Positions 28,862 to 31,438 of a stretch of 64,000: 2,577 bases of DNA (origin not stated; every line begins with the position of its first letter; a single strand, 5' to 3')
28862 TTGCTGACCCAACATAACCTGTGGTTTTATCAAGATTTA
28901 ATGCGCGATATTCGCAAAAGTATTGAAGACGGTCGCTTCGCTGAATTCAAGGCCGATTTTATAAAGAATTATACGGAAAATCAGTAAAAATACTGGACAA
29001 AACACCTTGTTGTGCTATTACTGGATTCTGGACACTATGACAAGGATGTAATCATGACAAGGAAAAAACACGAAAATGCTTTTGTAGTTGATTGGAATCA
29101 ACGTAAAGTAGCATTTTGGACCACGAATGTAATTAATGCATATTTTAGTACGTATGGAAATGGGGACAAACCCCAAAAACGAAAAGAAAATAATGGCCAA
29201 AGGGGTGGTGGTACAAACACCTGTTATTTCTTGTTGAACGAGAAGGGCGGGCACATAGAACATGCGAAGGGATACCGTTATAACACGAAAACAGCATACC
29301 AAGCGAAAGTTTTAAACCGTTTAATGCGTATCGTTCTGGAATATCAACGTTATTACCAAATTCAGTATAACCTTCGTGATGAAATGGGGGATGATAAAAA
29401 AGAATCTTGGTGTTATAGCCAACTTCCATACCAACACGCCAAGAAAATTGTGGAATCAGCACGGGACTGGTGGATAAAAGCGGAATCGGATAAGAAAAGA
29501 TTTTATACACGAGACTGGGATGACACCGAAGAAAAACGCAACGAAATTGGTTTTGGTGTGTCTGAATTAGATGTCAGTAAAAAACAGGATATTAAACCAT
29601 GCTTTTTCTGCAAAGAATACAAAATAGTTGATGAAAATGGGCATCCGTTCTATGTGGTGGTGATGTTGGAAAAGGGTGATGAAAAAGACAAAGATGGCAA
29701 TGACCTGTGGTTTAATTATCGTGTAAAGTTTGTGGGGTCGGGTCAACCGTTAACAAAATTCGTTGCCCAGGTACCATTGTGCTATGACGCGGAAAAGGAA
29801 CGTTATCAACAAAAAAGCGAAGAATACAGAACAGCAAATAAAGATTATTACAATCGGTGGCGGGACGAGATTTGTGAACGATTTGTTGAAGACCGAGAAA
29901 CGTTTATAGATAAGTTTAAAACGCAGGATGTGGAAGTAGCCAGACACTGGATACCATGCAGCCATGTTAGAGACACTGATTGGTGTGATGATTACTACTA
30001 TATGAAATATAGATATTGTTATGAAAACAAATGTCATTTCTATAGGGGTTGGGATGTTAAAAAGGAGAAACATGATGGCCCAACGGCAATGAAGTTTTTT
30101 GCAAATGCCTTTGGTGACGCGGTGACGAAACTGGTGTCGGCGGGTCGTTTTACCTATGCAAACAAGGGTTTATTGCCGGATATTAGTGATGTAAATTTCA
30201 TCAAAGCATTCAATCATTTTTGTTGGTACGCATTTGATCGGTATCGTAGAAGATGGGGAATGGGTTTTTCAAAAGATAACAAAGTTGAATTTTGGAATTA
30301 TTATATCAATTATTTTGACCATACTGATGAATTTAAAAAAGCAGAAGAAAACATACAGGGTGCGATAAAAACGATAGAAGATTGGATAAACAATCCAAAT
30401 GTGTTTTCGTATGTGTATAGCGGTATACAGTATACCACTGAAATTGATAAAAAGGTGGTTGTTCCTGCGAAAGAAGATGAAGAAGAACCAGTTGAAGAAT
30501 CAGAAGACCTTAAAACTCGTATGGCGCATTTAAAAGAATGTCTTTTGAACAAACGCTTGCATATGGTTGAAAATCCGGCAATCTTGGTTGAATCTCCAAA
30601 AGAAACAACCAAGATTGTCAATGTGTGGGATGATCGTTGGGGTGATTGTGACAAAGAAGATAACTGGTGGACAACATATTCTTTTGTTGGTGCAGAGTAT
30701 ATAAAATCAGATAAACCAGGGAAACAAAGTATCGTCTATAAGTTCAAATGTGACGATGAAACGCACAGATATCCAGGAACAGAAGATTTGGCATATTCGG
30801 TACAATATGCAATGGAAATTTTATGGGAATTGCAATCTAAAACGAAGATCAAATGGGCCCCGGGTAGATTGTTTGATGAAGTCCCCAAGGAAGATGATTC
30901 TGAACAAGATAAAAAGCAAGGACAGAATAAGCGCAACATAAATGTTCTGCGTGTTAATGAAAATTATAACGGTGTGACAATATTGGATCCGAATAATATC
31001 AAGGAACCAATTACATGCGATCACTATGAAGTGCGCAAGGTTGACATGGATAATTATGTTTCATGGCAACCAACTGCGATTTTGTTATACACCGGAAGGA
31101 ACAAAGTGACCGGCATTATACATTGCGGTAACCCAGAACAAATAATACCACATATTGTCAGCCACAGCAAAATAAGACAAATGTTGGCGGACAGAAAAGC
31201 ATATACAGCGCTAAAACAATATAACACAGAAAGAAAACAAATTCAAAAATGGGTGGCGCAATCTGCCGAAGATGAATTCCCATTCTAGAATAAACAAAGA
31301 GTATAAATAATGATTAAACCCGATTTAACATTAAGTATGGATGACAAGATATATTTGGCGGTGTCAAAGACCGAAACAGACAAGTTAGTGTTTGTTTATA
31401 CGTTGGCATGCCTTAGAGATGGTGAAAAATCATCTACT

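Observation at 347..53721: Five-member family of mosaic secreted proteins occupies about 28% of the window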

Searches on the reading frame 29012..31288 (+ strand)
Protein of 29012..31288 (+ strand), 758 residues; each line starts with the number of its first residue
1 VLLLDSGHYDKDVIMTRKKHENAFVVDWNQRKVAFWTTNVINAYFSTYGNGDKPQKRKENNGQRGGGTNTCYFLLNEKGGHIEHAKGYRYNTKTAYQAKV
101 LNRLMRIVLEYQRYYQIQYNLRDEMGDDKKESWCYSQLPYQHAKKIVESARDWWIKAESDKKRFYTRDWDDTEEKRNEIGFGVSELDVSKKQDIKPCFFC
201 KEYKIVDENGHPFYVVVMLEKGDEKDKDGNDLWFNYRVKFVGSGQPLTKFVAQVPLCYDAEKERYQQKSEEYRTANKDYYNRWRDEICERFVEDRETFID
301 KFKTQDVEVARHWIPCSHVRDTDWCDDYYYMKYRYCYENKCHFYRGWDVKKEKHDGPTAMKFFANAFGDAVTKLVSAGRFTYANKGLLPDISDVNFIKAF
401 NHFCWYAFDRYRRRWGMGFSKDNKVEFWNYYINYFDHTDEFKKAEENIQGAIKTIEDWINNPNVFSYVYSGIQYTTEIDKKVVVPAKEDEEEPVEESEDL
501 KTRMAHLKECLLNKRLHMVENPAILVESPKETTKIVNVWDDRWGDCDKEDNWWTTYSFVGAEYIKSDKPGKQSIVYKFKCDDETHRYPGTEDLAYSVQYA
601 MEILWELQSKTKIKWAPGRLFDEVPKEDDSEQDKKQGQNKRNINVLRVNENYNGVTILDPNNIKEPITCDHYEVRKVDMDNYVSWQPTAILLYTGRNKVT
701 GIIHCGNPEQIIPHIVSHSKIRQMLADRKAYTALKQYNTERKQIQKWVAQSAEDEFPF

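Call 13: search_protein_families(library=ncbifam, proteins=[window:29012-31288:+], max_evalue=0.00001)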
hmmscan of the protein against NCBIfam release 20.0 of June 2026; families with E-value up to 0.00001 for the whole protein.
window:29012-31288:+ (758 aa): 0 families

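Call 57: search_protein_families(library=pfam, proteins=[window:29012-31288:+], max_evalue=0.001)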
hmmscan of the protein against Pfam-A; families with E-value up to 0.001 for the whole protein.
window:29012-31288:+ (758 aa): 0 families

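Call 94: search_protein_families(library=padloc, proteins=[window:29012-31288:+], max_evalue=0.01)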
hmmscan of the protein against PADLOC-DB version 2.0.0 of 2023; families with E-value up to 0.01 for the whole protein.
window:29012-31288:+ (758 aa): 0 families
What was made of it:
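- Tried and rejected: PADLOC found nothing for neighbouring orphan ORFs (call 94).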
